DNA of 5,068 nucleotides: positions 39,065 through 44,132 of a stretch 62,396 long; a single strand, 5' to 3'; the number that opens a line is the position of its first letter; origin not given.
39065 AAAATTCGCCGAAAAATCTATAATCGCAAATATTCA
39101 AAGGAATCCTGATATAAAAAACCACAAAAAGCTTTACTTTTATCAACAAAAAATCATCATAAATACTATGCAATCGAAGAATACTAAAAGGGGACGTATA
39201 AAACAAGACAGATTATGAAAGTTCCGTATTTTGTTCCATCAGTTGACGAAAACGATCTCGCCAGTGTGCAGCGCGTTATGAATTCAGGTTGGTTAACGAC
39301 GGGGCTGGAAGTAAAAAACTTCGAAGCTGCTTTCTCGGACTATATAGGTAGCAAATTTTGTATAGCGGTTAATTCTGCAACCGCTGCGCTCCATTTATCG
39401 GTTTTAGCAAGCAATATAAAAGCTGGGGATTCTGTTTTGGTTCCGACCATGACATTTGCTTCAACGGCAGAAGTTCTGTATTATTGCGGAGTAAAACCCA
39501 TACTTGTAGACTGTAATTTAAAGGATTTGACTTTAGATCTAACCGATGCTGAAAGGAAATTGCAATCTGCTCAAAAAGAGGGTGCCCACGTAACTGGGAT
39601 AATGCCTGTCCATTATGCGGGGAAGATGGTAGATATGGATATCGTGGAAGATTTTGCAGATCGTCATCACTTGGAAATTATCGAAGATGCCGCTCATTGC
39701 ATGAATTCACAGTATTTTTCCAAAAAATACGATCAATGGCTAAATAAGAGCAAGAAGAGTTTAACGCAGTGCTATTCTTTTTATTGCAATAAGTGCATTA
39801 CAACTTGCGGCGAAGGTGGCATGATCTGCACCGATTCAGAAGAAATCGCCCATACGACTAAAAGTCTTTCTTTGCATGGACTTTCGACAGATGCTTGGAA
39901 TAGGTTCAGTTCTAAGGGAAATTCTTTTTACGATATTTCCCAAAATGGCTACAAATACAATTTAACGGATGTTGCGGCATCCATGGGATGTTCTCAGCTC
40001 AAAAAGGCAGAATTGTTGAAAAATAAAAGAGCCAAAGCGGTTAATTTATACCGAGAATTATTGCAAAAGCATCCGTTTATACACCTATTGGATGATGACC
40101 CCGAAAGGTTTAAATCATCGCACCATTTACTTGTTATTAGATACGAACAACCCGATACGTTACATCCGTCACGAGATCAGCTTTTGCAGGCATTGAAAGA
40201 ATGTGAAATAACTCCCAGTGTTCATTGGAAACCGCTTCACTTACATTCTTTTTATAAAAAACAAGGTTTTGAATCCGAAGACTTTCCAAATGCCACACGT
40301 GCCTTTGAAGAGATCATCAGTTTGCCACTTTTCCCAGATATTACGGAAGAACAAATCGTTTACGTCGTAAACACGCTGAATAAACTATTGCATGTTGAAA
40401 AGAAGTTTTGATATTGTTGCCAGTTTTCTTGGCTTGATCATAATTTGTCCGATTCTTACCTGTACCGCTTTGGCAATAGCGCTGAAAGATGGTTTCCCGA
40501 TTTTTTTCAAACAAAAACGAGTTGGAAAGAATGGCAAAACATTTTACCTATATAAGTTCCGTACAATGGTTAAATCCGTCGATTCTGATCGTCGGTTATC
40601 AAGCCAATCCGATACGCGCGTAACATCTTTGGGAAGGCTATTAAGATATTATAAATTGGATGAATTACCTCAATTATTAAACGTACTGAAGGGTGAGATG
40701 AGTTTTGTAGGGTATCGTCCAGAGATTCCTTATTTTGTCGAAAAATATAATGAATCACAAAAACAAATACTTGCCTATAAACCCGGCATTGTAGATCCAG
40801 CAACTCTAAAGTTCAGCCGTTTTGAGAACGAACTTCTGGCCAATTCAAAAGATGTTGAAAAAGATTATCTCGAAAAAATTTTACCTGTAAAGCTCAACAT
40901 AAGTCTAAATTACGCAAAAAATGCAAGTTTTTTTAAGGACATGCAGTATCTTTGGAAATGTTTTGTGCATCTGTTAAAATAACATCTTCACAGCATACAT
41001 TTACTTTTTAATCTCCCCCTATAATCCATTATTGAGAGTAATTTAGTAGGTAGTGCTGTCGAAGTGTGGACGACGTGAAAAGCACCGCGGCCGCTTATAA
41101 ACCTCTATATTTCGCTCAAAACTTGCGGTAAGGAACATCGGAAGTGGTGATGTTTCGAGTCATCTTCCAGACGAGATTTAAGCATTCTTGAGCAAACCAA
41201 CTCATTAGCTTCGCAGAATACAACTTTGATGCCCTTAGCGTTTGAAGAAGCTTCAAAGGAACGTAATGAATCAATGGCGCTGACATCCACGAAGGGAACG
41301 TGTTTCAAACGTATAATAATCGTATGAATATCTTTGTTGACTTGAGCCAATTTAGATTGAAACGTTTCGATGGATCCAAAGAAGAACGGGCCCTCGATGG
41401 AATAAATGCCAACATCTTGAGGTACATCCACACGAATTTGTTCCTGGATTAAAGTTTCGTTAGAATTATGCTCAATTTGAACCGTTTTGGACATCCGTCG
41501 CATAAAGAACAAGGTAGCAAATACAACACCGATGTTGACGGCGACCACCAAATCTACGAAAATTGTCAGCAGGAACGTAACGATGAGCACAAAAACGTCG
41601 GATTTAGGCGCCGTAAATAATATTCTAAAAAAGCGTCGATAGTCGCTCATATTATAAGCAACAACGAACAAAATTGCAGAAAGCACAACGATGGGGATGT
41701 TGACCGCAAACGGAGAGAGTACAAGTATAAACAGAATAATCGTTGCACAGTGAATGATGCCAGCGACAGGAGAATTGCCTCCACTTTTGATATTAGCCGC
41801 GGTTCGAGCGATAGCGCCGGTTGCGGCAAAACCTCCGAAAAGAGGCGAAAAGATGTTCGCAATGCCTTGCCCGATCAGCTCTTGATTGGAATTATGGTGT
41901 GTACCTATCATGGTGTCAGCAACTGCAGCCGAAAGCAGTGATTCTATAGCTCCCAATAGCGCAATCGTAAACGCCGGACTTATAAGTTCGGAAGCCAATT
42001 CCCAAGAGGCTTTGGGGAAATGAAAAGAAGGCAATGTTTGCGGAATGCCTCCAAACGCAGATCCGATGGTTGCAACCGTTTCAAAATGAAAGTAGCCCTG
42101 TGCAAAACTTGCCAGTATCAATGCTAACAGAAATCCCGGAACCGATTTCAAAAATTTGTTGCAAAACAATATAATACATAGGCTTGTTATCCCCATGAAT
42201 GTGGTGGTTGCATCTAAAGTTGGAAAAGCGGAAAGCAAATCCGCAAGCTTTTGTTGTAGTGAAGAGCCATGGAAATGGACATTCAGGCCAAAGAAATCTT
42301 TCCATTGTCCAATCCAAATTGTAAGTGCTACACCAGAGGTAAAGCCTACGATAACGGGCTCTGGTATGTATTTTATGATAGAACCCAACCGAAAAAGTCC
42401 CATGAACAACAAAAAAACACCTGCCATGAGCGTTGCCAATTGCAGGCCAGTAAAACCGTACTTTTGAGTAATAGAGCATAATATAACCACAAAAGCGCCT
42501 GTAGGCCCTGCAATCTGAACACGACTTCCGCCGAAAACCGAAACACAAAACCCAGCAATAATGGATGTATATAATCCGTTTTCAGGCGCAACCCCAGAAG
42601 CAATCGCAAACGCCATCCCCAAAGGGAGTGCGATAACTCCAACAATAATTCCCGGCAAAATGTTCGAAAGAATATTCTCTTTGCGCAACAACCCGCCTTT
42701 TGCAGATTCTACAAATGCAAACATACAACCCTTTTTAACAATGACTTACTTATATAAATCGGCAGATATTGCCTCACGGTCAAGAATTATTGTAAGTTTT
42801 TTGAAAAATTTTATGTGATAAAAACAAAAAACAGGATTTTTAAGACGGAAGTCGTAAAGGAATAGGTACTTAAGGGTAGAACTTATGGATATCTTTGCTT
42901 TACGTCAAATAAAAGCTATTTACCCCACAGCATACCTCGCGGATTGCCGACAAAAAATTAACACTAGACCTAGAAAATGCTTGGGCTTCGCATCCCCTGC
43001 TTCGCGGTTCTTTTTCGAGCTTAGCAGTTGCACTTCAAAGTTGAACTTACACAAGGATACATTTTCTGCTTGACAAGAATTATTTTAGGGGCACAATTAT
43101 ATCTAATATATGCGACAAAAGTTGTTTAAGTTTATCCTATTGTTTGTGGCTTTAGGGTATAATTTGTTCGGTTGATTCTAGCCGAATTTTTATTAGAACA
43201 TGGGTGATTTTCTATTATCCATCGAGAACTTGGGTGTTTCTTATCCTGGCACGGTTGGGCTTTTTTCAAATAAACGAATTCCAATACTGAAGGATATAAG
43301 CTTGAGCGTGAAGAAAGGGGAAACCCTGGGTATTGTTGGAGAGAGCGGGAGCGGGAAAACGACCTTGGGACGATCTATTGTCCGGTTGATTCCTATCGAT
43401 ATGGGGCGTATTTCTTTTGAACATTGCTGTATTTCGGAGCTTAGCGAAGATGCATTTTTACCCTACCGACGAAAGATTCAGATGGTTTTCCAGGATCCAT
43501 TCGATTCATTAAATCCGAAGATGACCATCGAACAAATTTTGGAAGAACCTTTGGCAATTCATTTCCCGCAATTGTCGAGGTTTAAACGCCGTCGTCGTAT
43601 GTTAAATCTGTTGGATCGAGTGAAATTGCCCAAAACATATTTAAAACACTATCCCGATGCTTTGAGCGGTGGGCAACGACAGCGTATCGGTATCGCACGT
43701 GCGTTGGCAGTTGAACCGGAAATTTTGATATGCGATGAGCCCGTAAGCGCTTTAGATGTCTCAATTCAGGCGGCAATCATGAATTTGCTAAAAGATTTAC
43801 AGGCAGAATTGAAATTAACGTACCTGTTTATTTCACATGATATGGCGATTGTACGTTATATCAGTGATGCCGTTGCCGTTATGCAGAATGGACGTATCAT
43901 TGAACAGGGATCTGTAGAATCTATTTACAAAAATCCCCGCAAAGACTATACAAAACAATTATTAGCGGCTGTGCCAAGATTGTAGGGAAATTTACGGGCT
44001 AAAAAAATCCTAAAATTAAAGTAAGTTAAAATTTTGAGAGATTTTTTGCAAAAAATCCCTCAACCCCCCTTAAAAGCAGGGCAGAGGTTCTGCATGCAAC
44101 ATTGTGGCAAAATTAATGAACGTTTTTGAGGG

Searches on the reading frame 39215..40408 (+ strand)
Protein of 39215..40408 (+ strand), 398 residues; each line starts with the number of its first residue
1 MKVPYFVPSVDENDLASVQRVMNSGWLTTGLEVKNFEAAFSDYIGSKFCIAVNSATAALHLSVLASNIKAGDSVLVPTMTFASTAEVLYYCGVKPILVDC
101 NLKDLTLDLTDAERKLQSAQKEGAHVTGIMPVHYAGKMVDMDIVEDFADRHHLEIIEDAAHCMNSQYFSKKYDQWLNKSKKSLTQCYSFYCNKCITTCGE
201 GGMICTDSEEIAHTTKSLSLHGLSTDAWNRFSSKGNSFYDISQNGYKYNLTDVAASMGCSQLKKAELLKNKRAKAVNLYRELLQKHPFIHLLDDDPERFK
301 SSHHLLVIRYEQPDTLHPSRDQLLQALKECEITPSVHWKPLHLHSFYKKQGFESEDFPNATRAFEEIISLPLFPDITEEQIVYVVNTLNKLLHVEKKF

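Call 7: search_protein_families(library=pfam, proteins=[window:39215-40408:+], max_evalue=0.01)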
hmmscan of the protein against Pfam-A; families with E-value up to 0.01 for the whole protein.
window:39215-40408:+ (398 aa): 3 families
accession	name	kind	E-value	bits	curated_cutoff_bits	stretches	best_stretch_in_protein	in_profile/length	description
PF01041.23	DegT_DnrJ_EryC1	-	7.3e-99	331.8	19.8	1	10-388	3-359/360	DegT/DnrJ/EryC1/StrS aminotransferase family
PF00155.27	Aminotran_1_2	-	4.2e-07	29.9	19.7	1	35-142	46-166/361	Aminotransferase class I and II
PF01053.26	Cys_Met_Meta_PP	-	0.0097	14.9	27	0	33-116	54-134/381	Cys/Met metabolism PLP-dependent enzyme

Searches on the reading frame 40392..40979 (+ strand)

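Call 7: search_protein_families(library=pfam, proteins=[window:40392-40979:+], max_evalue=0.01)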
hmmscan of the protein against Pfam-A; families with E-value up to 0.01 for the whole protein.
window:40392-40979:+ (196 aa): 1 family
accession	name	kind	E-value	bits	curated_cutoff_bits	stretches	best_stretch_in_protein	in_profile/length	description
PF02397.22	Bac_transf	-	1.4e-53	181.6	27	1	3-195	1-178/179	Bacterial sugar transferase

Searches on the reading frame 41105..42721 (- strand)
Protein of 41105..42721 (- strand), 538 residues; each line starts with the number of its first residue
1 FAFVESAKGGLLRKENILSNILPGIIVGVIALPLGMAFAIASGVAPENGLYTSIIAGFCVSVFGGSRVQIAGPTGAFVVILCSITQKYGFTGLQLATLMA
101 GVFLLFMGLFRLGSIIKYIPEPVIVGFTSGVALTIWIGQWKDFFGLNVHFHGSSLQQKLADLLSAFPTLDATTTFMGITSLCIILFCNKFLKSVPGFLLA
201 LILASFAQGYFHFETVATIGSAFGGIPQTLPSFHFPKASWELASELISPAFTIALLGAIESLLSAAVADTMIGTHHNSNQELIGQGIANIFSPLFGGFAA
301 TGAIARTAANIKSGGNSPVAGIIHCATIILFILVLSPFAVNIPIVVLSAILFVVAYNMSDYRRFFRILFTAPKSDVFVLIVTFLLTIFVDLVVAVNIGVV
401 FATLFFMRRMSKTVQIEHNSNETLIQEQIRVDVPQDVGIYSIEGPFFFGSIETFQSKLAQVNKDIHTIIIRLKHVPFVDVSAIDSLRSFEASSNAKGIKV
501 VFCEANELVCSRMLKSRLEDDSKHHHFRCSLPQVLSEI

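Call 7: search_protein_families(library=pfam, proteins=[window:41105-42721:-], max_evalue=0.01)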
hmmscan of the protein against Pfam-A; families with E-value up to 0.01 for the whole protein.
window:41105-42721:- (538 aa): 2 families
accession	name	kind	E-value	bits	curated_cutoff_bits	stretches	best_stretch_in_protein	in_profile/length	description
PF00916.26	Sulfate_transp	-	2.7e-86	290.1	23.2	1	19-382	3-380/380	Sulfate permease family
PF01740.26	STAS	-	1e-13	51.4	22.6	1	429-520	2-95/106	STAS domain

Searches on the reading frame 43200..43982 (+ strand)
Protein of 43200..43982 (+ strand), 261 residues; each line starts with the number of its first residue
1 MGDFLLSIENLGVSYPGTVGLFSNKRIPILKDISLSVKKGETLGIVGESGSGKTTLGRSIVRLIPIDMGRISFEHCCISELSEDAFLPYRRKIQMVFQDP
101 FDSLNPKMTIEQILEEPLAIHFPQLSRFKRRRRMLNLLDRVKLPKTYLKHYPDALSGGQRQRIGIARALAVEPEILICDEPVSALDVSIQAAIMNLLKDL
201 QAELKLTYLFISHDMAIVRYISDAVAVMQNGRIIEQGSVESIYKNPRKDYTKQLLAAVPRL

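Call 7: search_protein_families(library=pfam, proteins=[window:43200-43982:+], max_evalue=0.01)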
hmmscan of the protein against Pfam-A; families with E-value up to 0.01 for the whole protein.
window:43200-43982:+ (261 aa): 8 families
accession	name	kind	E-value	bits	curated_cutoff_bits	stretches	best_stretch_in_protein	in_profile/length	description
PF00005.33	ABC_tran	-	5.1e-32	111.8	25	1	30-182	1-136/137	ABC transporter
PF13304.12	AAA_21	-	2.2e-06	28.4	27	1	155-218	238-303/304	AAA domain, putative AbiEii toxin, Type IV TA system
PF02463.25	SMC_N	-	0.00061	19.7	40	0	44-229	28-213/220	RecF/RecN/SMC N terminal domain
PF08352.17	oligo_HPY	-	0.00086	20.1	27.1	1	234-261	1-28/65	Oligopeptide/dipeptide transporter, C-terminal region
PF13401.12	AAA_22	-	0.003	18.3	27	1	45-109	10-33/130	AAA domain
PF05621.17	TniB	-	0.0044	16.9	22.4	0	170-209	117-158/189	Bacterial TniB protein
PF13166.12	AAA_13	-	0.0045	16.2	36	0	172-225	526-581/713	AAA domain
PF13191.12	AAA_16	-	0.0092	16.9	32.6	0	41-92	25-69/167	AAA ATPase domain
